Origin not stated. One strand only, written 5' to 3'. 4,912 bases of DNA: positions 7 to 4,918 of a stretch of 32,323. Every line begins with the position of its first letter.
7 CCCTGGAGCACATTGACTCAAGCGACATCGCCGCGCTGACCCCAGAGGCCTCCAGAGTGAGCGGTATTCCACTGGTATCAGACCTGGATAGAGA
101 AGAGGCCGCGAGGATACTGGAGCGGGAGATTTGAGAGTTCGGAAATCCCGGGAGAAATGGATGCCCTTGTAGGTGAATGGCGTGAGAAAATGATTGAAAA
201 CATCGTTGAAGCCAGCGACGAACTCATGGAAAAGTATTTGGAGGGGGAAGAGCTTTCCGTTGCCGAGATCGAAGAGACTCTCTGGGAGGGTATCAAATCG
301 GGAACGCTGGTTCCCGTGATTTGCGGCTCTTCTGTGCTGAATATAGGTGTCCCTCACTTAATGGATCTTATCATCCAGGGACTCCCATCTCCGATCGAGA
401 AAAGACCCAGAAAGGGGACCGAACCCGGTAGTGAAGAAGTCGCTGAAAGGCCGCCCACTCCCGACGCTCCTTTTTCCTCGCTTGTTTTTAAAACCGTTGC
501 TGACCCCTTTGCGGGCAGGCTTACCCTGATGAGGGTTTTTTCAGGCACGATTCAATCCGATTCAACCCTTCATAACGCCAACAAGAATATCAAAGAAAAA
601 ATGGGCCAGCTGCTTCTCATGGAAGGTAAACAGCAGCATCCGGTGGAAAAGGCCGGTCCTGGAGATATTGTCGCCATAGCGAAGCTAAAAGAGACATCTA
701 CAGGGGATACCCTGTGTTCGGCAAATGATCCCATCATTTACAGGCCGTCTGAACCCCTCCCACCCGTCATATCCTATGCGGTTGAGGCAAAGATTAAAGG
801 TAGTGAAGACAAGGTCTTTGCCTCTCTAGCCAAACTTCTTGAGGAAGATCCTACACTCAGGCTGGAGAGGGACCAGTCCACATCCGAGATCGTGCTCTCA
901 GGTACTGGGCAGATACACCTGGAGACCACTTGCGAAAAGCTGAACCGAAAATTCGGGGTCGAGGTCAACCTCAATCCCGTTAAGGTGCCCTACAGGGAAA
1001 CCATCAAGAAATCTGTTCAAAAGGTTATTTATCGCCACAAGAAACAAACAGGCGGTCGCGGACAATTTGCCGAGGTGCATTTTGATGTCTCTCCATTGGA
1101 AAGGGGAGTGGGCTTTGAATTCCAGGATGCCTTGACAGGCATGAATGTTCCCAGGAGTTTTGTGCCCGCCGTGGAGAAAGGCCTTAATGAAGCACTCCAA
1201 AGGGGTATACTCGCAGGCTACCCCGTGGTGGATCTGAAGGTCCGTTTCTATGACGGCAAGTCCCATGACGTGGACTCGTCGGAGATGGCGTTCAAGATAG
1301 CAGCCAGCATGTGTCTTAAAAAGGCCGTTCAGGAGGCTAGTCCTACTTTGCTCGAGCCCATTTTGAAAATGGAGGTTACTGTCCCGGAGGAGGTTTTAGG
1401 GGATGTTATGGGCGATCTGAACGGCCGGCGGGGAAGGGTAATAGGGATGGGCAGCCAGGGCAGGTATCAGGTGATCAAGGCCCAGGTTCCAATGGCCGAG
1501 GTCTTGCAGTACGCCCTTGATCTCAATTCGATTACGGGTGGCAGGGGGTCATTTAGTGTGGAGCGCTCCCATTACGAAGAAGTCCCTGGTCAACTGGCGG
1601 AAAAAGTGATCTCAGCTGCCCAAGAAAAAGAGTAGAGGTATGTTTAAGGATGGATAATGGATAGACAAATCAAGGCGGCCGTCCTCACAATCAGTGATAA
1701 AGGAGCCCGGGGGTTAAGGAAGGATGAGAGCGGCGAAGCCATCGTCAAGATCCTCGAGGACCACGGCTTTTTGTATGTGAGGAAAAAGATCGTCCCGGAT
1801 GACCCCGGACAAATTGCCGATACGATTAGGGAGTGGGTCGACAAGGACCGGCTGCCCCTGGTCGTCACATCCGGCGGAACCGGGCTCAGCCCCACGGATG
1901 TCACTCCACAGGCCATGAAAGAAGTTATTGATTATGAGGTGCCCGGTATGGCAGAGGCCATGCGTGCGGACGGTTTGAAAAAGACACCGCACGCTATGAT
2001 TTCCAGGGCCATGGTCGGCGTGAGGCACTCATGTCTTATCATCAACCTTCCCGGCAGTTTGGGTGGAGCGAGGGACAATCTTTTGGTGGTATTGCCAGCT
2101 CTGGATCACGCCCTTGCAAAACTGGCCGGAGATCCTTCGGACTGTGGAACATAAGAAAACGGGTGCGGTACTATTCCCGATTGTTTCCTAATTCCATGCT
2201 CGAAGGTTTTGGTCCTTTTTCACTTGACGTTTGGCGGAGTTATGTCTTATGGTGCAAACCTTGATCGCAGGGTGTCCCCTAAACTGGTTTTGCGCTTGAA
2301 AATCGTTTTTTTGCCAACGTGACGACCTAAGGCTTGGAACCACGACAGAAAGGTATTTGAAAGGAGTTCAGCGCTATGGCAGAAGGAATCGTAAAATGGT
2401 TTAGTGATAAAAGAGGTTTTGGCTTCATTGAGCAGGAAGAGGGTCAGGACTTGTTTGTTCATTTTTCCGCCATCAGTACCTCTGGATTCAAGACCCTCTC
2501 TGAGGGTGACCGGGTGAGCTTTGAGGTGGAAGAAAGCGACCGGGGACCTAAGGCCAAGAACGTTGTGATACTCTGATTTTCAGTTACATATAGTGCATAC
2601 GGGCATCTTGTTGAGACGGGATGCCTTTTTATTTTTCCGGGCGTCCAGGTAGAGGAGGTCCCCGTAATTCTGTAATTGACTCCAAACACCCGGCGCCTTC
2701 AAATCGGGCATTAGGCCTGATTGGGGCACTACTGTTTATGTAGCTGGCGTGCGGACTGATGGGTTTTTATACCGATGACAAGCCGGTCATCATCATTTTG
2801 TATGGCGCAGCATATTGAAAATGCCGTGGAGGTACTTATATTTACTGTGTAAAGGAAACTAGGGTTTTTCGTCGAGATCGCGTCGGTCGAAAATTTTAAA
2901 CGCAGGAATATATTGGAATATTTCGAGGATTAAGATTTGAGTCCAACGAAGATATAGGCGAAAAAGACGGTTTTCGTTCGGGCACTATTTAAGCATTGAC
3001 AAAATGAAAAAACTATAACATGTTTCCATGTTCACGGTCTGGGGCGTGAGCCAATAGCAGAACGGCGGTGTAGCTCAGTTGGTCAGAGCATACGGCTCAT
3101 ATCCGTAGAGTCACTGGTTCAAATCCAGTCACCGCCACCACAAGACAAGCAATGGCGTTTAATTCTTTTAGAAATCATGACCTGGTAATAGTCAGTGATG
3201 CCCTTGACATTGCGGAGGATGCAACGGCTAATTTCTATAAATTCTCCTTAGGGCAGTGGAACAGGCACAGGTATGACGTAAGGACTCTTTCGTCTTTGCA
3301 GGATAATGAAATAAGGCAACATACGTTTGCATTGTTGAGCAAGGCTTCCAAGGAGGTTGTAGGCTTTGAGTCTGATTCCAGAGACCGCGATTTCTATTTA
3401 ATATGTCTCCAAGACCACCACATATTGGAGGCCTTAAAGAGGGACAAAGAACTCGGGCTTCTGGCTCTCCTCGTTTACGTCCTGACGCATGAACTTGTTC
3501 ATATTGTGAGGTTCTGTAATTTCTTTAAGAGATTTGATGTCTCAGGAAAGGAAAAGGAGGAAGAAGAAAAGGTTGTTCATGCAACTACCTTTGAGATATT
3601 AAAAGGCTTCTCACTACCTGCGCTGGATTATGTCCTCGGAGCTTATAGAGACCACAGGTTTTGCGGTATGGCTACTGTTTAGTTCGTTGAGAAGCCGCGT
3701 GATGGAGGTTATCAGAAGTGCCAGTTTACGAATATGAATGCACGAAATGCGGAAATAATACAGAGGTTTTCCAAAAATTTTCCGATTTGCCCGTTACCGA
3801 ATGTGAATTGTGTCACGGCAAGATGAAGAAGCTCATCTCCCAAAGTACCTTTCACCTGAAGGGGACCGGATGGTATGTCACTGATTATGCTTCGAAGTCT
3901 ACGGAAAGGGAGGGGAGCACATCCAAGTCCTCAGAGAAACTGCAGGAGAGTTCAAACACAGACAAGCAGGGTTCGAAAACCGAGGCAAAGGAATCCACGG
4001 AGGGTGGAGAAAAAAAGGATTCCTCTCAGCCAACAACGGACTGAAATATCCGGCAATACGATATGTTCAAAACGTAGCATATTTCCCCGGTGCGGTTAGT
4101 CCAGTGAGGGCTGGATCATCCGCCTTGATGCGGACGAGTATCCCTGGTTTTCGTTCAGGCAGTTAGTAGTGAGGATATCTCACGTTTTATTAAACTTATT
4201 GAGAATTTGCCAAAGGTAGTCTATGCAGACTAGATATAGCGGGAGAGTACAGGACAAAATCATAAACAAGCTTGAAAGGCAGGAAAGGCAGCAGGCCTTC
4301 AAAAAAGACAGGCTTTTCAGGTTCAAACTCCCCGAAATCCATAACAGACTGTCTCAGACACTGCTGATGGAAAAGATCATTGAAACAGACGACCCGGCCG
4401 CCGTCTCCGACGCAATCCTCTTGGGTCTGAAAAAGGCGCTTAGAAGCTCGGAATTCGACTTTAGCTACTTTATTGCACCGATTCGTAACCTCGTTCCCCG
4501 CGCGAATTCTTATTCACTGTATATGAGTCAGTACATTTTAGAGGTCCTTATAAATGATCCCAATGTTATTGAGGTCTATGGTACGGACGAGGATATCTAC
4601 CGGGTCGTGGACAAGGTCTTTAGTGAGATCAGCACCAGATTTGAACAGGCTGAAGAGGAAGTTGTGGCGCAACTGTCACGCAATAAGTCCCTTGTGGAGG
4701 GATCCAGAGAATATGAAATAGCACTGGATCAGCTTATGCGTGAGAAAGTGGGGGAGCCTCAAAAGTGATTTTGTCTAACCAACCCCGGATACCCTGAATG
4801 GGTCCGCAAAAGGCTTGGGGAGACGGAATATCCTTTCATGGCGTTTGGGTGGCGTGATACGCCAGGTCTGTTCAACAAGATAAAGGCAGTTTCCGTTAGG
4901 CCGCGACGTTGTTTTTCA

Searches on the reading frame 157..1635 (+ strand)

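Call 39: search_protein_families(library=pfam, proteins=[window:157-1635:+], max_evalue=0.00001)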
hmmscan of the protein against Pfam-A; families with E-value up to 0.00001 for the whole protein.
window:157-1635:+ (492 aa): 5 families
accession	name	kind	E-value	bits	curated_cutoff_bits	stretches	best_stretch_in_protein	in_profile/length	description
PF03764.24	EFG_IV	-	4.7e-43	146.3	24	1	276-395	2-121/121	Elongation factor G, domain IV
PF00679.30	EFG_C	-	9.9e-29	99.7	27.9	1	398-483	2-88/89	Elongation factor G C-terminus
PF14492.12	EFG_III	-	1.1e-24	86.7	27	1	202-273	3-74/75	Elongation Factor G, domain III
PF22042.2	EF-G_D2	-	1.7e-20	73.3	27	1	105-188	1-83/84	Elongation factor G domain 2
PF03144.31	GTP_EFTU_D2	-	5.5e-12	46.4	30.3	1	120-187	1-73/73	Elongation factor Tu domain 2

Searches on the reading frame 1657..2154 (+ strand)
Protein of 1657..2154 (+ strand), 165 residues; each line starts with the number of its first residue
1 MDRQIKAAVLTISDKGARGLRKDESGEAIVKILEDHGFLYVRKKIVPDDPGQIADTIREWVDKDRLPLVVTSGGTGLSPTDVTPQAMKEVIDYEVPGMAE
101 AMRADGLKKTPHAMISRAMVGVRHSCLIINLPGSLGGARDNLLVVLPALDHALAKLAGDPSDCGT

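Call 39: search_protein_families(library=pfam, proteins=[window:1657-2154:+], max_evalue=0.00001)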
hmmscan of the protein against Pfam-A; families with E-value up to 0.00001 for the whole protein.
window:1657-2154:+ (165 aa): 1 family
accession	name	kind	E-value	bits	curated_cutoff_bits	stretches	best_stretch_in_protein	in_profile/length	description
PF00994.29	MoCF_biosynth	-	1.2e-29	103.4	26.6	1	8-151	1-144/144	Probable molybdopterin binding domain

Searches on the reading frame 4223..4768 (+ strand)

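Call 39: search_protein_families(library=pfam, proteins=[window:4223-4768:+], max_evalue=0.00001)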
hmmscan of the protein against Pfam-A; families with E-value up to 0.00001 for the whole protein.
window:4223-4768:+ (181 aa): 1 family
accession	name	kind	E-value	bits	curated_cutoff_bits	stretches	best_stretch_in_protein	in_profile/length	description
PF04368.18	DUF507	-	1.6e-10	41.7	24.7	1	101-175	102-176/182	Protein of unknown function (DUF507)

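Call 61: search_protein_families(library=ncbifam, proteins=[window:4223-4768:+], max_evalue=0.00001)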
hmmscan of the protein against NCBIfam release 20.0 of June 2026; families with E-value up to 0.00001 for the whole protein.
window:4223-4768:+ (181 aa): 0 families
